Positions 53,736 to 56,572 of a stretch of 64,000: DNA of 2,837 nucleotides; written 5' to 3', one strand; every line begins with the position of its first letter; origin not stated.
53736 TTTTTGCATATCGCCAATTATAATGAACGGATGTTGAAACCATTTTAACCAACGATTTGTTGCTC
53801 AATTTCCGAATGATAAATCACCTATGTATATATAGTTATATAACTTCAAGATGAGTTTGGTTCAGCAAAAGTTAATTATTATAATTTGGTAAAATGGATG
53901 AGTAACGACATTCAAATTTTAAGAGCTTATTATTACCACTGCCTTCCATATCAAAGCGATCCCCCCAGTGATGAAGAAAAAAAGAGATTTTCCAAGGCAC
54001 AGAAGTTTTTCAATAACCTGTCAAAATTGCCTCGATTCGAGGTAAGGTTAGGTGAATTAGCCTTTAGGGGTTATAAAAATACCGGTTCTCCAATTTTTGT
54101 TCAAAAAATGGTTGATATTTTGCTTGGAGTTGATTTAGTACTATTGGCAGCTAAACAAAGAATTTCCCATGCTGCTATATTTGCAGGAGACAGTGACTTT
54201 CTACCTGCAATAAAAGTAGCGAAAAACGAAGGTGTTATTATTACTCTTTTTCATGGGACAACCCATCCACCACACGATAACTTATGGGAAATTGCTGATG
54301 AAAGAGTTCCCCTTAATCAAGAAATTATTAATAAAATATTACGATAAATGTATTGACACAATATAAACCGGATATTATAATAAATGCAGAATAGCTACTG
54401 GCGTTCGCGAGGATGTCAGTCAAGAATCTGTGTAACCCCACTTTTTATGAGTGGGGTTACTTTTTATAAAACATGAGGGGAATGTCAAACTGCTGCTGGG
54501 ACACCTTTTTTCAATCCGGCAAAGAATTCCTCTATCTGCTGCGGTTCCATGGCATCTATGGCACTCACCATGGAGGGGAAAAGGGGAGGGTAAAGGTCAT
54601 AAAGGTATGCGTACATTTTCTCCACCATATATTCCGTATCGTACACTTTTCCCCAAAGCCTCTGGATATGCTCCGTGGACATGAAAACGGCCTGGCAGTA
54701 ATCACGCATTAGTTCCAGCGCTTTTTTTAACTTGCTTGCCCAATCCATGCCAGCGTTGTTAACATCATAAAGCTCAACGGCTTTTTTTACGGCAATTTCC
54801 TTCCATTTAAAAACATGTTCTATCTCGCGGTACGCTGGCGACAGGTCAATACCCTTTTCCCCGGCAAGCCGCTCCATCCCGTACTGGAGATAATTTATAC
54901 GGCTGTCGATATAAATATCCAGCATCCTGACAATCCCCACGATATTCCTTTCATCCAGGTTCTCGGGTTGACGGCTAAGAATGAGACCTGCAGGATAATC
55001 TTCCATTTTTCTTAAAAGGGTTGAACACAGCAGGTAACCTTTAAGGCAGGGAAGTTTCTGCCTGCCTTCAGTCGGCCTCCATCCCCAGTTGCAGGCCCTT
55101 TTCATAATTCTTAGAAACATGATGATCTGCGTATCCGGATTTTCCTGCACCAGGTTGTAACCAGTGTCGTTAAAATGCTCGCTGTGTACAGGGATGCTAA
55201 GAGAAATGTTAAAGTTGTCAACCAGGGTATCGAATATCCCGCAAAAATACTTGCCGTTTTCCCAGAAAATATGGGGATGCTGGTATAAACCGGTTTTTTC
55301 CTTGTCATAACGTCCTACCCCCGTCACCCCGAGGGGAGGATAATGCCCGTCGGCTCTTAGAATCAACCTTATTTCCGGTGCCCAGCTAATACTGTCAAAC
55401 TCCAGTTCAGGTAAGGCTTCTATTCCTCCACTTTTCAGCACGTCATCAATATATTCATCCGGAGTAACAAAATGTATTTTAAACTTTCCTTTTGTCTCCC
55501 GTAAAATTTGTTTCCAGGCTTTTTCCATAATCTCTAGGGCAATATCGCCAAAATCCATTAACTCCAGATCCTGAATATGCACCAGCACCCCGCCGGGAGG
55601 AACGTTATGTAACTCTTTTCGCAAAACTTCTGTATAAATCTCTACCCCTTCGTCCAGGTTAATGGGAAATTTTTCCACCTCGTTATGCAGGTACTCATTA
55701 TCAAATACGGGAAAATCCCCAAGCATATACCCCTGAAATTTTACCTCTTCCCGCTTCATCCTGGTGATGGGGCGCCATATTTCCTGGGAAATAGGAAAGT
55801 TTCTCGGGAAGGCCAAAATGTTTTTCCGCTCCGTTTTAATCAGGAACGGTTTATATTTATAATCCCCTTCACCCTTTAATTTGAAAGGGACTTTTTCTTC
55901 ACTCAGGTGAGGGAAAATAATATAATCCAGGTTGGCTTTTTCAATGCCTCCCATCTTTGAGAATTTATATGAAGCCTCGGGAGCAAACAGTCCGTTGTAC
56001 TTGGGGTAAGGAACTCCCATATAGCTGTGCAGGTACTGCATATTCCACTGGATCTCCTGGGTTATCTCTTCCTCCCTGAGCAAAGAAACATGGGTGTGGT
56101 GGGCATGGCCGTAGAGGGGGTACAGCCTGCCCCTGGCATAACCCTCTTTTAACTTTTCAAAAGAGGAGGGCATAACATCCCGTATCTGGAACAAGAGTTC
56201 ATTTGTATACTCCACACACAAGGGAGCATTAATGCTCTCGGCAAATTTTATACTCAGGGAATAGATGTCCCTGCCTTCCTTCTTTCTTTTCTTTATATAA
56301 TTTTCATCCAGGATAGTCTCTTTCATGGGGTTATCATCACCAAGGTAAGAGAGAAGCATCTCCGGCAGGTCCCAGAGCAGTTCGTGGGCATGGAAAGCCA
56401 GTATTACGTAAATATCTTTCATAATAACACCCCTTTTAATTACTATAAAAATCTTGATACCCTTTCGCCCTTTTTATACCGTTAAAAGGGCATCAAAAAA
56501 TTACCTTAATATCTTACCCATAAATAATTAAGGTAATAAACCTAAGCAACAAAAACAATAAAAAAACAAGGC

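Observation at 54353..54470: Perfect-consensus promoter to terminator unit with no ORF: candidate sRNA at the 3' end of the GH57-like gene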

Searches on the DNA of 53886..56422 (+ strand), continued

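Call 52: search_with_rna_model(model_id=R1, sources=[window, L046, L049, L050, L052, L054, L055, L056, L057, L058, L059, L060, L061, L066, L068, L070, L071, L072, L073, L074, L075, L076, L077, L078, L079, L080, L081, L082, L083, L084, L085, L086, L087, L088, L089, L090, L091, L092, L093, L094, L095, L096, L097, L098, L099, L100, L101, L102, L103, L104, L105, L106, L107, L108, L109, L110, L111, L112, L113, L114, L115, L116, L117, L118, L119, L120, L121, L122, L123, L124, L125, L126, L127, L128, L129, L130, L131, L132, L133, L134, L135, L136, L137, L138, L139, L140, L141, L142, L143, L144, L145, L146, L147, L148, L149], max_evalue=1, make_alignment=true)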
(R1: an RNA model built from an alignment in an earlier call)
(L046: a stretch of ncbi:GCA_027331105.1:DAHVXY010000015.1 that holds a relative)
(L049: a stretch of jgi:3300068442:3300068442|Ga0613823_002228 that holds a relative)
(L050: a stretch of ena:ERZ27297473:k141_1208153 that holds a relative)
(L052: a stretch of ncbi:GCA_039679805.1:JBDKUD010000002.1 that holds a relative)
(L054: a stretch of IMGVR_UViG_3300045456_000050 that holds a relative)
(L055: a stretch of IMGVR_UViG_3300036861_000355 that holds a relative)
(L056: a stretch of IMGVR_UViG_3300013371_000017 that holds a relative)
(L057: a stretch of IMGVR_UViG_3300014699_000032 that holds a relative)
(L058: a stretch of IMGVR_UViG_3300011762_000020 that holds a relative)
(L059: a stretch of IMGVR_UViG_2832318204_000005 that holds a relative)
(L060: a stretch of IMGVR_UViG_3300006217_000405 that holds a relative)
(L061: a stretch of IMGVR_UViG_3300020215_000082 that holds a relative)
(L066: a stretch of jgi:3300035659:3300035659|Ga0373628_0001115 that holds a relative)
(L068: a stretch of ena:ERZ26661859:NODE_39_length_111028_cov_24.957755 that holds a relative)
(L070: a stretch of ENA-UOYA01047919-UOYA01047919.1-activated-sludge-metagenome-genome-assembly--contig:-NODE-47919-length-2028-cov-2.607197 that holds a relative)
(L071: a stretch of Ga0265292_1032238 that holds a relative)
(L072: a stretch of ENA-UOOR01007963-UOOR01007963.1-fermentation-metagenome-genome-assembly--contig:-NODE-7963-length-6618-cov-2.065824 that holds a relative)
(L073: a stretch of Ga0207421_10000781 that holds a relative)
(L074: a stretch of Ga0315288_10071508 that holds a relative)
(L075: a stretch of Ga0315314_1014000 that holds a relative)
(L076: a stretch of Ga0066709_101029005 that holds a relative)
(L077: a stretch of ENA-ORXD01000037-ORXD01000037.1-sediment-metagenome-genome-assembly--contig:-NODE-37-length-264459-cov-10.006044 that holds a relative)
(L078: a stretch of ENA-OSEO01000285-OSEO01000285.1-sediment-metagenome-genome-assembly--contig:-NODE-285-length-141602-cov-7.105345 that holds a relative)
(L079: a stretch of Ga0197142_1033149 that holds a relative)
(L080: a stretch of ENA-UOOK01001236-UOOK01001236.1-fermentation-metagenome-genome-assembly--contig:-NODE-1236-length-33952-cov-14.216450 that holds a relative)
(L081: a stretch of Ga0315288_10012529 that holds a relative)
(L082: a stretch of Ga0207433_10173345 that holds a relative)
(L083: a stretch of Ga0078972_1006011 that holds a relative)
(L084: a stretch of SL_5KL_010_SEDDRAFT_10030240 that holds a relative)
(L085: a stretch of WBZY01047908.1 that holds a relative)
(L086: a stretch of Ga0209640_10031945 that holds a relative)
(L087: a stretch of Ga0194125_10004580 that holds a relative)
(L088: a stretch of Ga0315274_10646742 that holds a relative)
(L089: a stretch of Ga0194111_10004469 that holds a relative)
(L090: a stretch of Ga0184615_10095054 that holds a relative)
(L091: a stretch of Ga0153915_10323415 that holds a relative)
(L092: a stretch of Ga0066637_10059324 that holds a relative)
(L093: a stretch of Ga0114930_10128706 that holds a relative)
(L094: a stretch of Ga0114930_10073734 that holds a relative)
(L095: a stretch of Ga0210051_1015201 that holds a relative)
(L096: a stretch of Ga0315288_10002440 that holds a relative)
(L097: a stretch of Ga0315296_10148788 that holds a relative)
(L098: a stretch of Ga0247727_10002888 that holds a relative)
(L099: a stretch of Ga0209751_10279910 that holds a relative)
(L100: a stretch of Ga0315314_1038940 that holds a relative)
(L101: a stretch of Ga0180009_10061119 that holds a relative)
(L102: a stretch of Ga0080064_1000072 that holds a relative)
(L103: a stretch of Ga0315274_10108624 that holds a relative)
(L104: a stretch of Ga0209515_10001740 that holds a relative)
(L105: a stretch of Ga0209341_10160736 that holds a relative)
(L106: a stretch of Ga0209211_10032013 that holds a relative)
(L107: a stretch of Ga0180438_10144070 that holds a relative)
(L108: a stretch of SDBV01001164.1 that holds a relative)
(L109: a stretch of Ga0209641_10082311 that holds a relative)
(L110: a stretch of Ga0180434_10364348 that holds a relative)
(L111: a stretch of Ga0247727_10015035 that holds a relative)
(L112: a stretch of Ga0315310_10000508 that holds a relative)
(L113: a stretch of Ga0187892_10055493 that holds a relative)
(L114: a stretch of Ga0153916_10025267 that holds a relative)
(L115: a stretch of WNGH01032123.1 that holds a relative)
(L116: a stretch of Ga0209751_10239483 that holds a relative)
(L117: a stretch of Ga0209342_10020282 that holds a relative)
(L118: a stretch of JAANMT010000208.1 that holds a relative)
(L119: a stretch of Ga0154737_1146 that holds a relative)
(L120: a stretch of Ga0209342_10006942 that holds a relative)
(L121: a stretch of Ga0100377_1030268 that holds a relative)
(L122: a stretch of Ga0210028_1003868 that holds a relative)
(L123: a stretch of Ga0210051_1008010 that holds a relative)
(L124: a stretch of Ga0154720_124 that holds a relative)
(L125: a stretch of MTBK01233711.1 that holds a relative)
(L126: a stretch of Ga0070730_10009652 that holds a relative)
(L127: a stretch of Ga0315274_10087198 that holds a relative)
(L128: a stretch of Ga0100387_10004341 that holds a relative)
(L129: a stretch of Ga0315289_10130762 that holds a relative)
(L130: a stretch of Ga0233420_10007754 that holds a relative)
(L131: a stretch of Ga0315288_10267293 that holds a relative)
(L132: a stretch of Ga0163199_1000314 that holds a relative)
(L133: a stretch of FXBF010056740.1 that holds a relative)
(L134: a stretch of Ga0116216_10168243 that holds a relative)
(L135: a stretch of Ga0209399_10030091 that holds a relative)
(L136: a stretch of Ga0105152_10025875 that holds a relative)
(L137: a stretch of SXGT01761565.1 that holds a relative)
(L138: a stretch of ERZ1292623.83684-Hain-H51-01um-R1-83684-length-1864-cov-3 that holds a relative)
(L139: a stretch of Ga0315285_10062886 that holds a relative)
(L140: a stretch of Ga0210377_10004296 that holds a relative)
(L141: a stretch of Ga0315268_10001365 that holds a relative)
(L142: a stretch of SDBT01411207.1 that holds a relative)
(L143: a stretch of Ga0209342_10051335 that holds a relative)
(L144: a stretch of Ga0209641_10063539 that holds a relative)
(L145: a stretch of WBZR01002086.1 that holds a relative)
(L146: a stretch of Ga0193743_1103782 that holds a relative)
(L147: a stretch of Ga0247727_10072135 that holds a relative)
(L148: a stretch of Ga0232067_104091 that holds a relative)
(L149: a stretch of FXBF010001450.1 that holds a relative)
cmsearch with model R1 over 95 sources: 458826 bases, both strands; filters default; matches with E-value up to 1: 72.
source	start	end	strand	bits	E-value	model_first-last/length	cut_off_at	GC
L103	1244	1289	+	53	1.9e-13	1-47/47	no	0.57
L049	4596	4642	+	52.7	2.5e-13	1-47/47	no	0.36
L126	2771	2817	+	51.7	5.1e-13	1-47/47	no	0.43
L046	4613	4658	+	51.3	6.8e-13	1-47/47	no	0.52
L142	619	665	+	50.7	1.1e-12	1-47/47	no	0.45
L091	572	618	+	50.4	1.3e-12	1-47/47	no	0.38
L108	2768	2814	+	50.3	1.5e-12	1-47/47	no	0.43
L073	3507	3552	+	50.3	1.5e-12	1-47/47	no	0.43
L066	3899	3945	+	50.1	1.7e-12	1-47/47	no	0.45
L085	46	91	+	49.6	2.4e-12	1-47/47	no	0.61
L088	374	419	+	49.5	2.8e-12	1-47/47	no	0.52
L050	4592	4637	+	47.8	9.8e-12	1-47/47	no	0.5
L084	1134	1179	+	47.7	1e-11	1-47/47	no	0.5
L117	2765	2811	+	47.5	1.2e-11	1-47/47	no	0.45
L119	2462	2508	+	47.5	1.2e-11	1-47/47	no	0.45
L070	1109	1154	+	47.4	1.3e-11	1-47/47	no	0.52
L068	3895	3940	+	47.3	1.4e-11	1-47/47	no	0.59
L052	4602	4647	+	46.8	2e-11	1-47/47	no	0.46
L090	653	698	+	46.7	2.2e-11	1-47/47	no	0.57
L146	278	324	+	45.9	3.9e-11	1-47/47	no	0.4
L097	416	465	+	45.3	6.1e-11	1-47/47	no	0.58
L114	1321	1367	+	44.8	9.2e-11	1-47/47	no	0.57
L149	2668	2713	+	44.6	1.1e-10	1-47/47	no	0.52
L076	342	388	+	44.5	1.1e-10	1-47/47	no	0.49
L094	1073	1118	+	44.2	1.4e-10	1-47/47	no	0.63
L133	205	252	+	44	1.6e-10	1-47/47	no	0.56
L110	69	115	+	43.4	2.5e-10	1-47/47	no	0.47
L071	1498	1545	+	42.9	3.9e-10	1-47/47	no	0.46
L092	414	460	+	42.2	6.1e-10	1-47/47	no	0.38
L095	2842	2888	+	42.2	6.1e-10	1-47/47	no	0.38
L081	2796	2843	+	40.9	1.6e-09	1-47/47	no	0.56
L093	491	537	+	39.3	5.7e-09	1-47/47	no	0.47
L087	2801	2848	+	38.9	7.6e-09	1-47/47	no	0.65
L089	2801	2848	+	38.9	7.6e-09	1-47/47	no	0.65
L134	289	334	+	38.3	1.2e-08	1-47/47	no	0.48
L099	230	278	+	36.3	5.2e-08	1-47/47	no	0.57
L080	3500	3546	+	34.7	1.7e-07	1-47/47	no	0.45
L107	1140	1206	+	34.5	2e-07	1-47/47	no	0.58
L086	957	1005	+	33.5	4.3e-07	1-47/47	no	0.49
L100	1779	1828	+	33.1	5.8e-07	1-47/47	no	0.44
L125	930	995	+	30.1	5.4e-06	1-47/47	no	0.47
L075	2174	2221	+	28.6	1.7e-05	1-47/47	no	0.56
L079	1178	1247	+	28.4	2e-05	1-47/47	no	0.61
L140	583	651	+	27.5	3.9e-05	1-47/47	no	0.48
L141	2813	2860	+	26.6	7.7e-05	1-47/47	no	0.6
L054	2777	2844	+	26.1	0.00011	1-47/47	no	0.53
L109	989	1036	+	25.5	0.00017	1-47/47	no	0.5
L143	100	149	+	24.9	0.00028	1-47/47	no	0.6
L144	1132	1181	+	24.9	0.00028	1-47/47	no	0.6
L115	2817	2863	+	23.9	0.00056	1-47/47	no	0.57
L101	974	1022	+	23.6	0.00069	1-47/47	no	0.61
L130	1082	1131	+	23.6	0.0007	1-47/47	no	0.62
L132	2809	2858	+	23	0.0011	1-47/47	no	0.54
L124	696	745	+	22.6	0.0015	1-47/47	no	0.54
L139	2393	2442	+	22.2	0.002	1-47/47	no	0.54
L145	2796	2844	+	22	0.0023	1-47/47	no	0.57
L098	2799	2846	+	20.2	0.0093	1-47/47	no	0.44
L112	2820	2867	+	20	0.011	1-47/47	no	0.44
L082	890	972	+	19.9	0.012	1-47/47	no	0.6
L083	2776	2858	+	19.9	0.012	1-47/47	no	0.6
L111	171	219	+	18.7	0.029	1-47/47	no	0.55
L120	2811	2859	+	18.7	0.029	1-47/47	no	0.59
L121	493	542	+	18.2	0.04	1-47/47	no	0.56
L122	390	439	+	18.2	0.04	1-47/47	no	0.56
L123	2797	2846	+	18.2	0.04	1-47/47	no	0.56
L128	132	181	+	18.2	0.04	1-47/47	no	0.56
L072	3611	3663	+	18.2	0.042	1-47/47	no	0.58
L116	473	522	+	17.3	0.083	1-47/47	no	0.5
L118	1522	1538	-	14.4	0.71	17-33/47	no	0.59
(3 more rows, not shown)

Alignment A4: 72 matches aligned to the model, 97 columns, each read 5' to 3' on its own strand. Consensus structure (alignment columns), stored with it:
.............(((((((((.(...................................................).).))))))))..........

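Call 57: search_rna_families(sources=[L066, L068, L103, L126, L091, L049, L046, L073, L088, L142, L108, L085, L084, L092], threshold=gathering)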
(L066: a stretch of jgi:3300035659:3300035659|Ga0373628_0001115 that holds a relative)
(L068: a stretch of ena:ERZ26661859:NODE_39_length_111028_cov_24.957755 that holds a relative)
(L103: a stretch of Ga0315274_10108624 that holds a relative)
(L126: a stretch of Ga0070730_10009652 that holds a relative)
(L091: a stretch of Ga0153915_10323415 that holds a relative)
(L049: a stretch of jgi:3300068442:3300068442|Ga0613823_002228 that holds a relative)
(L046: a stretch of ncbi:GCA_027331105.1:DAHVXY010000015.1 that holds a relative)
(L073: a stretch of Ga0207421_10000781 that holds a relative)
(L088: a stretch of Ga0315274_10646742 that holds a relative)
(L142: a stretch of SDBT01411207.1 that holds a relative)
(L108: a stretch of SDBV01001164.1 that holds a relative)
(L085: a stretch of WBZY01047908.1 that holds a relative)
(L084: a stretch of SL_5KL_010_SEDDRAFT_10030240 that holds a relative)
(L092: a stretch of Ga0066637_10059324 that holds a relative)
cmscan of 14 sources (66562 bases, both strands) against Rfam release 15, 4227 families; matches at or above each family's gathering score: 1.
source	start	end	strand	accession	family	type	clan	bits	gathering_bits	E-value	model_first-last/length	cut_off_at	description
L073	5132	5205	-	RF00005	tRNA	Gene; tRNA;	CL00001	68.6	29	8.1e-13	1-71/71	no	tRNA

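Call 73: search_with_rna_model(model_id=R1, sources=[L077, L102, L104, L106, L135, L137, L127, L129, L131, L136, L118, L147, L113, L055, L074, L096, L148], max_evalue=10, filters=off, show_alignments=6)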
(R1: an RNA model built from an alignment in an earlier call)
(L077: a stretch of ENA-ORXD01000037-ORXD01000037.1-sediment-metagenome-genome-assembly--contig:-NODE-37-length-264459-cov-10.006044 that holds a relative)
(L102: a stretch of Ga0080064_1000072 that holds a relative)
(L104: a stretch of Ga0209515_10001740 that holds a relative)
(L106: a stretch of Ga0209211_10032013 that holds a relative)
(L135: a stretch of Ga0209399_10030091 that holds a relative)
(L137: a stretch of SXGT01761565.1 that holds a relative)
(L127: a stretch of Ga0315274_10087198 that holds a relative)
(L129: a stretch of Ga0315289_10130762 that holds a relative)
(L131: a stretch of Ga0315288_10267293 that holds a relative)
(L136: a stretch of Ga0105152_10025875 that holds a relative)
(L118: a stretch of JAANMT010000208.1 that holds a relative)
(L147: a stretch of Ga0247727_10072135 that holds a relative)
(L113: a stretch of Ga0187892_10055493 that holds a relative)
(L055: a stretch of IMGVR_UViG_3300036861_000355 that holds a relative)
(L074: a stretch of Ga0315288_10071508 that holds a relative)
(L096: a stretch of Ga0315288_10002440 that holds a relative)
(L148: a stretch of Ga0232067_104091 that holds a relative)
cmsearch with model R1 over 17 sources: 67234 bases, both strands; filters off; matches with E-value up to 10: 14.
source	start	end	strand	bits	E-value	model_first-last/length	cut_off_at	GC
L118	1522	1538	-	14.4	0.1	17-33/47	no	0.59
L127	2814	2861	+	12.9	0.31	1-47/47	no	0.6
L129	470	517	+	12.9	0.31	1-47/47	no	0.6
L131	1120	1167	+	12.9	0.31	1-47/47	no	0.6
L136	1542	1589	+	12.9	0.31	1-47/47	no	0.6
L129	2289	2332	+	11.2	1.1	1-47/47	no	0.57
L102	4369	4400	+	11.1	1.2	1-47/47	no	0.47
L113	1936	1980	+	9.5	3.9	1-47/47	no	0.4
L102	257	301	+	9.3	4.8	1-47/47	no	0.31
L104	277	321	+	9.3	4.8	1-47/47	no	0.31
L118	2795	2844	+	9.1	5.4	1-47/47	no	0.48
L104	3728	3754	+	9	6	1-47/47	no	0.44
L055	3121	3148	+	8.8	7.1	1-47/47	no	0.46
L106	248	292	+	8.6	7.8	1-47/47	no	0.36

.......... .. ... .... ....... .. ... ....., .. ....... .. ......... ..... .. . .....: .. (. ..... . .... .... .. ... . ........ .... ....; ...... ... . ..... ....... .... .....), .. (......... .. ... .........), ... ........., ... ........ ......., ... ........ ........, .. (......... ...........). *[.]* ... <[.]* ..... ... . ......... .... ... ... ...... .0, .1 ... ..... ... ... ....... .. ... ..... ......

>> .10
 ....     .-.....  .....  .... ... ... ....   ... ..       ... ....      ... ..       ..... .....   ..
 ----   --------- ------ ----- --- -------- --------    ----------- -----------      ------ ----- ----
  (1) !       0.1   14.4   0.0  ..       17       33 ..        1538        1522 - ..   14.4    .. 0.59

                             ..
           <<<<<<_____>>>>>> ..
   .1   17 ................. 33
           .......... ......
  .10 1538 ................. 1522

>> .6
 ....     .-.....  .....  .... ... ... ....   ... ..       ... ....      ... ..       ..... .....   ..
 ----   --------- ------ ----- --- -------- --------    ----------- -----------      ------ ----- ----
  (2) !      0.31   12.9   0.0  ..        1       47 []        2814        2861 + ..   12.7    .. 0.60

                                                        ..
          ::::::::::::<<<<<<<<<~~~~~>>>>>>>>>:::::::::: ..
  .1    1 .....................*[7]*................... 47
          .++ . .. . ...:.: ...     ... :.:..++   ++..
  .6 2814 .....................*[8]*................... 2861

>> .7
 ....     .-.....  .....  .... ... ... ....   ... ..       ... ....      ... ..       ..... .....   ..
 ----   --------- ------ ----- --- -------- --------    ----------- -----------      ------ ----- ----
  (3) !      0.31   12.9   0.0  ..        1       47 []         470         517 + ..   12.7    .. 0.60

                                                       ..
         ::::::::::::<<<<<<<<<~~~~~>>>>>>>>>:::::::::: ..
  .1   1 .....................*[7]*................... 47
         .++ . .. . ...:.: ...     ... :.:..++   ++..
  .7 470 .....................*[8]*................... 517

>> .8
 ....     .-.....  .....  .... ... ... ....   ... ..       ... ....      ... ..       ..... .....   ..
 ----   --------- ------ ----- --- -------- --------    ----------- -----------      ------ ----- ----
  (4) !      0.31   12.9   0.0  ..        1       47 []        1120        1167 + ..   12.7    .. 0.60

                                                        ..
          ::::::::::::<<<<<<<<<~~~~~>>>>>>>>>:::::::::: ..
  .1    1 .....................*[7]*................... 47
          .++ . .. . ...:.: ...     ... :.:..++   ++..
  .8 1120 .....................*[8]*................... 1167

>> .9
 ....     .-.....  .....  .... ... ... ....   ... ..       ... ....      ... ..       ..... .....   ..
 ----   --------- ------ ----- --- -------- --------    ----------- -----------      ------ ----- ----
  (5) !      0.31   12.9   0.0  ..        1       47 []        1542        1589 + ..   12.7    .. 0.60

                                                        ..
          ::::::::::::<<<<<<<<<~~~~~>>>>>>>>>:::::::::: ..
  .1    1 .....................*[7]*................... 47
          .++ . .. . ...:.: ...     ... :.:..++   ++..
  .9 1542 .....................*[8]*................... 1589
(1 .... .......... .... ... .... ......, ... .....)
